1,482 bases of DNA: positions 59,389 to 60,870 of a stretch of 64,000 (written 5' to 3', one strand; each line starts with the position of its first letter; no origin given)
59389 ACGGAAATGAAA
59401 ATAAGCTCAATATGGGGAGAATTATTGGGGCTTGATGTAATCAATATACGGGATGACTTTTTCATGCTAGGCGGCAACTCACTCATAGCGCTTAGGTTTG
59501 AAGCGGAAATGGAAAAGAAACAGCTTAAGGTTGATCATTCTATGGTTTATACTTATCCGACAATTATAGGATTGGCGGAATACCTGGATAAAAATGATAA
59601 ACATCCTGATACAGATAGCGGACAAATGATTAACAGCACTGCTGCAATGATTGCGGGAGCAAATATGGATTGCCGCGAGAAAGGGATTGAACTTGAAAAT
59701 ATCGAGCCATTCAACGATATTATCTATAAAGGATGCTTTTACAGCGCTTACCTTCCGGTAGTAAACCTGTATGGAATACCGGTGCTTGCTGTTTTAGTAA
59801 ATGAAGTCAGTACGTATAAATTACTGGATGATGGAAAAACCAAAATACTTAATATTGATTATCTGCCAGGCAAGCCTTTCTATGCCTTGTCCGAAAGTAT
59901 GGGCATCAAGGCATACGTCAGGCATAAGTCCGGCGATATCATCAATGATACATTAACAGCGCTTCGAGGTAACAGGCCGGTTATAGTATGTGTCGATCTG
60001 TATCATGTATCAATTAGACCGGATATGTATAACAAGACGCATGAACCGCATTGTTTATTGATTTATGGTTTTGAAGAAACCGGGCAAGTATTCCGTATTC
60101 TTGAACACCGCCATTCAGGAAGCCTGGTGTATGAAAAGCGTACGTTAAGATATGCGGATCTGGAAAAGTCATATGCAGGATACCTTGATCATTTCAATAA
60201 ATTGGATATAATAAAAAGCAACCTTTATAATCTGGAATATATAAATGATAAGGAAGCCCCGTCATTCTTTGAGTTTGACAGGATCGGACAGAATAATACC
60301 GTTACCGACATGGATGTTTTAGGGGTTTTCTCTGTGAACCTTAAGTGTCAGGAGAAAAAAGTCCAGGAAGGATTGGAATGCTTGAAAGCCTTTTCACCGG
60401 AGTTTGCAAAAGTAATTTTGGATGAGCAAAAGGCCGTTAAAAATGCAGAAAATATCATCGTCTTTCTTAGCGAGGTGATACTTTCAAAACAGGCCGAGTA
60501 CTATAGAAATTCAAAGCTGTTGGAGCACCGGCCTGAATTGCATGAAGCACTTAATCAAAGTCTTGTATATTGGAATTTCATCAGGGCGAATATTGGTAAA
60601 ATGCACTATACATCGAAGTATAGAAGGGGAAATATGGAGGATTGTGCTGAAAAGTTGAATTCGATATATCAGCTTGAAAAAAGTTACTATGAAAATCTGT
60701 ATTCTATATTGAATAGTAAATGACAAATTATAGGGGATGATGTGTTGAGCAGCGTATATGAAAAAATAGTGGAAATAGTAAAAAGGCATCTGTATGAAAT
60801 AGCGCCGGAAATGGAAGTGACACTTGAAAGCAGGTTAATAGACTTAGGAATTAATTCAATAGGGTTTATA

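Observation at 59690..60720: Terminal module ends in a papain-fold BtrH-like domain instead of a thioesterase: candidate non-canonical chain-release or transfer domain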

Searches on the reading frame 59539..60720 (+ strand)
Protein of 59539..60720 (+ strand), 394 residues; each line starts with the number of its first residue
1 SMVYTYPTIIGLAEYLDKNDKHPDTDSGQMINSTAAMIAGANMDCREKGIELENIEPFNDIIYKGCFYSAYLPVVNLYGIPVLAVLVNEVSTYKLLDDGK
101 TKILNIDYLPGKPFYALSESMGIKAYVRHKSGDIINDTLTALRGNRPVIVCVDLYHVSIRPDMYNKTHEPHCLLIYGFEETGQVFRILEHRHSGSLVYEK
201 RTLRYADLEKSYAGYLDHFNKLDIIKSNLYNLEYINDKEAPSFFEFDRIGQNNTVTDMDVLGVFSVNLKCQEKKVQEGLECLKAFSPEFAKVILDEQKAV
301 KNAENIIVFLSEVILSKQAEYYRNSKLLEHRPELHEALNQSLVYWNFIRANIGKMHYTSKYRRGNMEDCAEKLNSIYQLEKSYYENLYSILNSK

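Call 7: search_protein_families(library=pfam, proteins=[window:59539-60720:+], max_evalue=1)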
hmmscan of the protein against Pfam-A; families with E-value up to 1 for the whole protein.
window:59539-60720:+ (394 aa): 2 families
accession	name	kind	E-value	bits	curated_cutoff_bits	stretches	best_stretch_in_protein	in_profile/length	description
PF14399.12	BtrH_N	-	4.5e-06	27.4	29.7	1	110-188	52-132/134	Butirosin biosynthesis protein H, N-terminal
PF13529.12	Peptidase_C39_2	-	3.1e-05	25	24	1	65-185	15-137/143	Peptidase_C39 like family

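Call 8: search_protein_families(library=ncbifam, proteins=[window:59539-60720:+], max_evalue=1)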
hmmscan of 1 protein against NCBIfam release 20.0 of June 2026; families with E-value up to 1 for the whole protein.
window:59539-60720:+ (394 aa): 0 families

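Call 11: find_homologous_proteins(query=window:59539-60720:+, max_evalue=0.001)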
Query window:59539-60720:+: 2497 candidates shared short words with the query, none scored E <= 0.001.

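Call 22: search_solved_structures(query=window:59602-60720:+, max_evalue=10, show_alignments=2)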
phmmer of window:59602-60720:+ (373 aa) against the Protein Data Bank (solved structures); distinct sequences matched with E-value up to 10: 2.
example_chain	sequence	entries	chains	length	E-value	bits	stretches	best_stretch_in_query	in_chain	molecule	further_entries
8gs1_B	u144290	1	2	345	0.21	13.8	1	108-161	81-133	Azi29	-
7wuw_C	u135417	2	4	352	0.22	13.7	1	108-161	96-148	AziU3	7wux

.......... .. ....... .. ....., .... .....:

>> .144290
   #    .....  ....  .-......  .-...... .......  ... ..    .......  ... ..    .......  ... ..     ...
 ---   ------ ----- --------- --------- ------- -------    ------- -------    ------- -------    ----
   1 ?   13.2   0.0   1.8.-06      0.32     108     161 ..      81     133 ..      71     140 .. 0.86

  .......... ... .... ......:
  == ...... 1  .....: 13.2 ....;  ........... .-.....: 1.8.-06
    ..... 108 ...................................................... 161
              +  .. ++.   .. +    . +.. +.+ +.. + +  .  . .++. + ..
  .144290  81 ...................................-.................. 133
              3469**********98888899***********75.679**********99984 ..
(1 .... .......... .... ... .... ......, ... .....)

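Call 25: predict_structure(protein=window:59602-60720:+)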
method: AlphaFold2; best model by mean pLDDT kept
length: 373 residues; sequences in the alignment: 1
mean_pLDDT: 33.2   pTM: 0.20
mean pLDDT of the five models: 33.2, 28.7, 28.5, 27.5, 27.5
residues with pLDDT >= 90: 0; 70-90: 0; 50-70: 1; < 50: 372
segments of 3 or more residues with pLDDT < 50: 1-310, 312-373
pLDDT, mean of each block of 10 residues (from residue 1): 35 30 33 29 29 30 29 27 27 27 28 30 34 27 30 35 34 29 29 30 24 23 25 26 24 42 42 42 35 38 44 44 39 37 43 46 45 42
secondary structure, 60 per line:
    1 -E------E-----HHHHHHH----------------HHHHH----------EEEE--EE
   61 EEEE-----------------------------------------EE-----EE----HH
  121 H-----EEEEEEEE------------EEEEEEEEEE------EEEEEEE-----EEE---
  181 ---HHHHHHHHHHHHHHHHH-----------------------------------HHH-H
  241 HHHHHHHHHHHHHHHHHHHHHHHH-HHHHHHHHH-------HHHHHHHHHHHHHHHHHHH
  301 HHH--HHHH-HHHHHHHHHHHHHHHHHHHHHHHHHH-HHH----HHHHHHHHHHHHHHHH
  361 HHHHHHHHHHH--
elements in order: H15-21 H38-42 E53-56 E59-64 E127-134 E147-156 E163-169 E175-177 H184-200 H240-264 H266-274 H282-303 H306-309 H311-336 H345-371

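Call 26: search_protein_representatives(protein=window:59602-60720:+)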
Query: 373 residues. Proteins with E-value up to 0.001 (for the whole library): 808; up to 1e-10: 602; up to 1e-30: 230. The best 150 are listed.
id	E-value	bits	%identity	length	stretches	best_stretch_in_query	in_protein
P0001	2.7e-77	276.7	42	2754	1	33-371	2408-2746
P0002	1.6e-66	241.2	35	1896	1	28-371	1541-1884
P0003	1.7e-61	224.7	37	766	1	29-363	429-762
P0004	3.5e-61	223.7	36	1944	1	31-370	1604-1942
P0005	2.7e-60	220.7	33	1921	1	16-371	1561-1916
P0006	1.0e-59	218.8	34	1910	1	26-368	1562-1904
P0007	3.4e-56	207.3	37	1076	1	21-372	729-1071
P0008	3.6e-55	203.9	34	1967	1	30-371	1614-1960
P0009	6.1e-53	196.5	37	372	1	31-372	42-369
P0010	8.1e-53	196.2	35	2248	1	31-367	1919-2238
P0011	8.1e-53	196.1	33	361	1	30-371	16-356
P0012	2.2e-52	194.8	34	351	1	31-370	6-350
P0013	1.5e-51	192.0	37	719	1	31-364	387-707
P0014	8.0e-51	189.6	37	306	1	65-369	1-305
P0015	2.1e-50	188.2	36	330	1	31-364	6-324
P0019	1.6e-49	185.3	35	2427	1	29-366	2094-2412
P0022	3.1e-49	184.3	34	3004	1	27-371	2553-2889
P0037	2.1e-46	175.0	30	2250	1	17-371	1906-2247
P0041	1.0e-45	172.8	33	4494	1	31-371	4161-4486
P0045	4.2e-45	170.8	34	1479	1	18-372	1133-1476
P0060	1.2e-43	165.9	32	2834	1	30-372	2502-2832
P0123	7.9e-39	150.1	29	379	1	23-362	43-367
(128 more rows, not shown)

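Call 32: find_homologous_proteins(query=A1, max_evalue=0.00001)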
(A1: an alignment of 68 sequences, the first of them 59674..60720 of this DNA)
Query A1 (68 sequences) (349 aa, profile of the alignment): 27 proteins with E <= 0.00001 among 6996 candidates.
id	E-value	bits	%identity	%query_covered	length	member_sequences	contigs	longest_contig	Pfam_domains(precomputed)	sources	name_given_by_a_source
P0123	1.3e-114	401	28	93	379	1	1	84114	PF14399.13,PF13529.14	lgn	-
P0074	2.6e-112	394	29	96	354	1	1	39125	PF14399.13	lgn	-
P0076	1.1e-111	391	30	99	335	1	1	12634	PF14399.13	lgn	-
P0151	2.7e-111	390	31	96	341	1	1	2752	PF14399.13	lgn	-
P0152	3.6e-110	386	31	98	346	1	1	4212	-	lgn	-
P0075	6.8e-110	386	31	96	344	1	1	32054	PF14399.13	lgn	-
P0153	9.7e-110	385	31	94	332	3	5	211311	-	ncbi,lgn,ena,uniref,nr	ncbi:hypothetical protein [Clostridium algidicarnis]|uniref:BtrH N-terminal domain-containing protei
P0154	5.3e-109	383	31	95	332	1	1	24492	-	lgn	-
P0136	3.8e-108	380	29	97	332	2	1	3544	-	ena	-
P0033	6.3e-108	379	31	97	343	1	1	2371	PF14399.13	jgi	jgi:hypothetical protein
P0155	7.8e-108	379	32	97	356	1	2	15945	PF14399.13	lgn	-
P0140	1.8e-105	371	29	97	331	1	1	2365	PF14399.13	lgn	-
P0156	4.2e-105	370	31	95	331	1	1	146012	PF14399.13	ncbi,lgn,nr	ncbi:hypothetical protein FC764_10220 [Clostridium botulinum]|nr:hypothetical protein [Clostridium b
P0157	1.5e-103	365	29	96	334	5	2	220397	PF14399.13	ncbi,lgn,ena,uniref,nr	ncbi:hypothetical protein [Clostridium sp.]|uniref:hypothetical protein n=1 Tax=Clostridium sp. TaxI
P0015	2.6e-103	364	35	96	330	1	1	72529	PF14399.13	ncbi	-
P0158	7.4e-101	356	27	96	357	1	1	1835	PF14399.13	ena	-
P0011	1.4e-100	355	33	98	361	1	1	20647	PF14399.13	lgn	-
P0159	3.3e-97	344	35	97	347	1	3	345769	PF14399.13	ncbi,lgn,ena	-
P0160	2.3e-96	341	27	98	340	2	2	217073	-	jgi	jgi:hypothetical protein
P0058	6.9e-95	336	33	97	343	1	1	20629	PF14399.13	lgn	-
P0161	5.8e-90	320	28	97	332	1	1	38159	PF14399.13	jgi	-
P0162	6.5e-89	317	30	98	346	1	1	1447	PF14399.13,PF13529.14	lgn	-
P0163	1.4e-87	312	28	96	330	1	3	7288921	PF14399.13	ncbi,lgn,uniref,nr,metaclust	ncbi:hypothetical protein R70723_28595 [Paenibacillus sp. FSL R7-0273]|uniref:BtrH N-terminal domain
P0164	1.4e-78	283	23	95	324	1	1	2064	PF14399.13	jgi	-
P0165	3.1e-64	235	32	65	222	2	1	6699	PF14399.13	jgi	-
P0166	5.2e-52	195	41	42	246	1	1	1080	PF00550.32,PF14399.13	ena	-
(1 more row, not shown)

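Call 41: find_related_loci(query=window:59674-60720:+, collection=genome_contigs, flank=10000)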
Query window:59674-60720:+ (349 aa) in genome_contigs; peptide patterns used: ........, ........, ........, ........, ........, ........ (x = any residue, [..] = any of these).
53 stretches matched a pattern; 4 encode a relative of the query (tblastn E <= 1e-3); 4 distinct loci.
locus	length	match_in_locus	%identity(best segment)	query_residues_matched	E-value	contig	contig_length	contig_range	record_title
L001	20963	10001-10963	31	7-338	7e-50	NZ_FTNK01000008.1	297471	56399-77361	Paenibacillus macquariensis strain ATCC 23464, whole genome shotgun sequence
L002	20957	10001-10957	28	7-342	3e-40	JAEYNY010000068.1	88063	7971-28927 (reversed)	MAG: Bacillota bacterium isolate OH_CBB_131 k127_253136, whole genome shotgun sequence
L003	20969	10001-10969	28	3-345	1e-39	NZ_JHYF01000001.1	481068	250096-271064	Alkaliphilus transvaalensis ATCC 700919 T335DRAFT_scaffold00001.1_C, whole genome shotgun sequence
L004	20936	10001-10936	23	6-344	3e-12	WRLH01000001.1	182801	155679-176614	MAG: Lachnospiraceae bacterium isolate Th196P3bin150 Ga0099364_10000042, whole genome shotgun sequence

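Call 42: predict_structure(alignment_id=A2)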
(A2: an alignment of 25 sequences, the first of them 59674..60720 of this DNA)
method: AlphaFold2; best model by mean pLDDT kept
length: 349 residues; sequences in the alignment: 25
mean_pLDDT: 90.9   pTM: 0.87
mean pLDDT of the five models: 90.9, 90.9, 90.1, 89.9, 89.6
residues with pLDDT >= 90: 269; 70-90: 60; 50-70: 19; < 50: 1
segments of 3 or more residues with pLDDT < 50: none
pLDDT, mean of each block of 10 residues (from residue 1): 82 87 93 91 94 85 90 91 95 97 97 91 94 96 86 93 98 86 61 85 72 81 95 97 95 94 93 94 91 97 97 96 98 97 89
secondary structure, 60 per line:
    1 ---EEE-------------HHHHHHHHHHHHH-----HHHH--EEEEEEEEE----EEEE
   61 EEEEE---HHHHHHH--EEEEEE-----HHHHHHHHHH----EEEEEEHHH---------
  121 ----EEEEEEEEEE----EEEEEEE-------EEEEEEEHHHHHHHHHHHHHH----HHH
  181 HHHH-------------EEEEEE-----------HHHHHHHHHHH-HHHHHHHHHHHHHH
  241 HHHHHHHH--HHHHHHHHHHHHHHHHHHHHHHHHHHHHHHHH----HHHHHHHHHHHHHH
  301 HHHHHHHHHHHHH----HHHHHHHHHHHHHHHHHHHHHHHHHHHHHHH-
elements in order: E4-6 H20-32 H38-41 E44-52 E57-65 H69-75 E78-83 H89-98 E103-108 E125-134 E139-145 E153-159 H160-173 H178-184 E198-203 H215-225 H227-248 H251-282 H287-313 H318-348

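Call 46: fold_search(model_id=the predicted structure, library=pdb)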
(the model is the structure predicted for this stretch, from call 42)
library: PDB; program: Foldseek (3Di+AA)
matches with E <= 10: 244; with E <= 0.001: 11
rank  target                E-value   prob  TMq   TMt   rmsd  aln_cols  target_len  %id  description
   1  8gs1_D                2.3e-08  1.00  0.56  0.58   7.6       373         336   14  Crystal structure of AziU2-U3 complex from Streptomyces sahachiroi NRRL2485 (released 2023-09-06)
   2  8gs1_B                3.1e-08  1.00  0.54  0.56   8.0       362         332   15  Crystal structure of AziU2-U3 complex from Streptomyces sahachiroi NRRL2485 (released 2023-09-06)
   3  7wuw_C                7.9e-08  1.00  0.55  0.58   7.5       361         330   14  Crystal structure of AziU3/U2 from Streptomyces sahachiroi (released 2022-09-07)
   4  9qvl                  5.1e-07  1.00  0.59  0.64   6.0       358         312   14  Crystal structure of the CtaG_C11A variant from Ruminiclostridium cellulolyticum (P2(1)2(1)2(1)-small) (released 2025-10-01)
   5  7yn1_B                7.2e-07  1.00  0.59  0.59   6.6       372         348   12  Crystal structure of selenomethionine labeled CcbD (released 2023-08-02)
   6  7yn2_A                2.6e-06  1.00  0.59  0.59   6.7       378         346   12  Crystal structure of CcbD with methylthiolincosamide (released 2023-08-02)
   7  7yn1_A                8.1e-06  1.00  0.57  0.58   6.8       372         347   12  Crystal structure of selenomethionine labeled CcbD (released 2023-08-02)
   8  7yn2_B                8.5e-06  1.00  0.61  0.61   6.2       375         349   12  Crystal structure of CcbD with methylthiolincosamide (released 2023-08-02)
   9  9dks_A                8.9e-06  1.00  0.59  0.60   6.7       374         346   12  Crystal structure of CcbD C19S mutant complexed with single PCP domain of CcbZ (released 2025-09-17)
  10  9qvq_B                1.3e-05  1.00  0.57  0.63   6.0       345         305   14  Crystal structure of the CtaG_H128A variant from Ruminiclostridium cellulolyticum in complex with PHBA (P2(1)-medium) (released 2025-10-01)
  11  9dks_B                5.5e-05  1.00  0.49  0.49  11.9       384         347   12  Crystal structure of CcbD C19S mutant complexed with single PCP domain of CcbZ (released 2025-09-17)
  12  22oc                  4.3e-02  0.99  0.24  0.39   6.0       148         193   14  Crystal structure of P210 CD lyase (released 2026-03-18)
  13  9eum_MODEL_1_A        6.7e-02  0.84  0.19  0.31   7.6       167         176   14  NMR structure of the Staphylococcus aureus bacteriophage phi812 hub protein - lytic cleaver (CHAP) domain (released 2025-04-09)
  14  8tmj_D                1.5e-01  0.12  0.14  0.14  20.7       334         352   11  Cryo-EM structure of CorA in complex with conformation-specific synthetic antibody C18 and 100 uM MgCl2, State MG0.1-2 (released 2025-02-12)
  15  8tme_E                1.6e-01  0.15  0.16  0.16  19.9       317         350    9  Cryo-EM structure of CorA in complex with conformation-specific synthetic antibody C18 and 100 uM MgCl2, State MG0.1-1 (released 2025-02-12)
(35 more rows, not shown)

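Call 48: search_protein_families(library=pfam, proteins=[L003:4281-9989:+, L003:9995-10969:+, L003:10998-11249:+, L003:11310-13052:+, L003:13100-14833:+, L003:14893-16068:+, L003:44-361:+], max_evalue=0.001)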
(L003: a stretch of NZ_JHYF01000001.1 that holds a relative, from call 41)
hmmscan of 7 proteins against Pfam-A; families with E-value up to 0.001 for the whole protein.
L003:4281-9989:+ (1903 aa): 4 families
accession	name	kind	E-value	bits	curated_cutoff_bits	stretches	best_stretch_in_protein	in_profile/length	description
PF00501.34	AMP-binding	-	9.1e-162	538.7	29.9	2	1328-1674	1-384/384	AMP-binding enzyme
PF00668.25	Condensation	-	8.3e-133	443.9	30.6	2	876-1307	3-455/456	Condensation domain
PF00550.31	PP-binding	-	1.3e-27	96.2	20.8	2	795-858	2-67/67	Phosphopantetheine attachment site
PF13193.12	AMP-binding_C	-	1.3e-21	77.7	24.5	2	1731-1804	1-76/76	AMP-binding enzyme C-terminal domain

L003:9995-10969:+ (325 aa): 0 families

L003:10998-11249:+ (84 aa): 1 family
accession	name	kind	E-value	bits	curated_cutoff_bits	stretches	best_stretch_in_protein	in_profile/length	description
PF00550.31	PP-binding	-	1.2e-13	51.5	20.8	1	14-80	3-67/67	Phosphopantetheine attachment site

L003:11310-13052:+ (581 aa): 5 families
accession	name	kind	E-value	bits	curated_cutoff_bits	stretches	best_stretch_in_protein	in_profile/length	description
PF00005.33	ABC_tran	-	1.1e-34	120.4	25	1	360-509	1-137/137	ABC transporter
PF00664.28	ABC_membrane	-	3e-32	112.9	28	1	32-300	4-273/274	ABC transporter transmembrane region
PF02463.25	SMC_N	-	1.1e-08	35.2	40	1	357-549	11-209/220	RecF/RecN/SMC N terminal domain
PF13555.12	AAA_29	-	0.00063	19.9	27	0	364-387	16-39/61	P-loop containing region of AAA domain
PF09818.15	ABC_ATPase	-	0.00076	19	23.2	0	455-511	133-188/283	P-loop domain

L003:13100-14833:+ (578 aa): 5 families
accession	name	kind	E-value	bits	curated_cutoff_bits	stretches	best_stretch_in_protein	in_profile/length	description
PF00005.33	ABC_tran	-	1.1e-33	117.2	25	1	359-506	3-137/137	ABC transporter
PF00664.28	ABC_membrane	-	8.7e-31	108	28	1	36-289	13-269/274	ABC transporter transmembrane region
PF02463.25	SMC_N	-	9e-09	35.5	40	1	365-547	135-210/220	RecF/RecN/SMC N terminal domain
PF13304.12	AAA_21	-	5.8e-05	23.7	27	0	477-539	237-303/304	AAA domain, putative AbiEii toxin, Type IV TA system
PF13401.12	AAA_22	-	0.0002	22.1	27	0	370-525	8-109/130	AAA domain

L003:14893-16068:+ (392 aa): 1 family
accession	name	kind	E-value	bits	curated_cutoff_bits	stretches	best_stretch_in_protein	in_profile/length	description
PF00144.29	Beta-lactamase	-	9e-53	180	27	1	31-346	2-314/329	Beta-lactamase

L003:44-361:+ (106 aa): 2 families
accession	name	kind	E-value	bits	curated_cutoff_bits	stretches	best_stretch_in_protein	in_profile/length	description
PF00550.31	PP-binding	-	4.1e-15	56.2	20.8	1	27-89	1-65/67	Phosphopantetheine attachment site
PF23297.2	ACP_SdgA_C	-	0.00028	21.4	27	1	37-98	23-86/95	Highly reducing polyketide synthase sdgA, C-terminal ACP domain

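Call 49: find_encoding_contigs(protein=P0163, flank=10000, max_places=2)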
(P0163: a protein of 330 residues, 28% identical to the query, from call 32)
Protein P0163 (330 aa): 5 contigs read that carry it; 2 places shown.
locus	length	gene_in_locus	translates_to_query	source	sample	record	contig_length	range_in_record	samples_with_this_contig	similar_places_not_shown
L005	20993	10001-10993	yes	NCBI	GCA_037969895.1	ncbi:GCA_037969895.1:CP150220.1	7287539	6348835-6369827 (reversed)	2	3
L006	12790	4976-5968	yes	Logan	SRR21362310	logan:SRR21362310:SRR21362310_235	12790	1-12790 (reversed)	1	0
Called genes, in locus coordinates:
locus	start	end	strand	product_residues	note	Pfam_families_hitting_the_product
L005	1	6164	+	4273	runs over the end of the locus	PF00501:AMP-binding, PF00550:PP-binding, PF13193:AMP-binding_C, PF00668:Condensation, PF00501:AMP-binding, PF00550:PP-binding, PF13193:AMP-binding_C, PF00668:Condensation, +7 more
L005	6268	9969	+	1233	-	PF00109:ketoacyl-synt, PF02801:Ketoacyl-synt_C, PF16197:KAsynt_C_assoc, PF22336:RhiE-like_linker, PF22621:CurL-like_PKS_C, PF21394:Beta-ketacyl_N, PF00106:adh_short (weak), PF08659:KR, +2 more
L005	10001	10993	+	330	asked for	PF14399:BtrH_N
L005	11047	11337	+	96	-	-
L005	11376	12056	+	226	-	PF22624:AASDHPPT_N, PF01648:ACPS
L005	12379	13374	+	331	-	PF13483:Lactamase_B_3, PF12706:Lactamase_B_2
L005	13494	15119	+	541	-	PF00005:ABC_tran, PF02463:SMC_N (faint), PF13304:AAA_21 (faint), PF12848:ABC_tran_Xtn, PF00005:ABC_tran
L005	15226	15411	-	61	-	-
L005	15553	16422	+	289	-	PF01545:Cation_efflux, PF16916:ZT_dimer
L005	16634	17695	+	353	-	PF06347:SH3_4 (faint), PF08239:SH3_3, PF18348:SH3_16 (faint), PF00018:SH3_1 (faint), PF08239:SH3_3, PF05708:Peptidase_C92 (faint), PF00877:NLPC_P60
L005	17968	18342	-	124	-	-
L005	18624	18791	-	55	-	-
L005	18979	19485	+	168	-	PF06103:DUF948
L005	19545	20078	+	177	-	-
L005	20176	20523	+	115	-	PF11181:YflT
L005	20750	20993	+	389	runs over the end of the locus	PF00072:Response_reg, PF07228:SpoIIE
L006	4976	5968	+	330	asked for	PF14399:BtrH_N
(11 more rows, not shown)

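Call 51: find_encoding_contigs(protein=P0159, flank=10000, max_places=1)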
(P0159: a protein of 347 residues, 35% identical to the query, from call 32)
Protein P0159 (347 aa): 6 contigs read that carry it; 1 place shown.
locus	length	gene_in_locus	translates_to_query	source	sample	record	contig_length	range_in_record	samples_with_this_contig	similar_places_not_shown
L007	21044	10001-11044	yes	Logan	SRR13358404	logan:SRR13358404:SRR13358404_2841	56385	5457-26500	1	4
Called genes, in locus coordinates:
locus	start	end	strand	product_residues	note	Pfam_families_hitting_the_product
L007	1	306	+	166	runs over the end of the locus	PF02801:Ketoacyl-synt_C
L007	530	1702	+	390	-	PF00109:ketoacyl-synt, PF02801:Ketoacyl-synt_C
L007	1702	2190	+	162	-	PF00109:ketoacyl-synt (weak)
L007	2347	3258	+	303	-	PF06050:HGD-D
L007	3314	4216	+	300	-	PF06050:HGD-D, PF01869:BcrAD_BadFG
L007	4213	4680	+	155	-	PF01869:BcrAD_BadFG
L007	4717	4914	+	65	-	-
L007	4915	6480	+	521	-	PF00990:GGDEF, PF08450:SGL (faint), PF24684:Vgb_lyase (faint), PF25021:TEN_NHL (weak), PF01436:NHL (weak), PF25021:TEN_NHL (weak)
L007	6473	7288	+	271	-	PF00561:Abhydrolase_1, PF12146:Hydrolase_4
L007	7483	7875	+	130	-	-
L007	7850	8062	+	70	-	-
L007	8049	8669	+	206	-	-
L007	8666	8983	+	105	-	-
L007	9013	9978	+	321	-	PF14399:BtrH_N, PF13529:Peptidase_C39_2 (weak)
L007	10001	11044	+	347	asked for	PF14399:BtrH_N (weak)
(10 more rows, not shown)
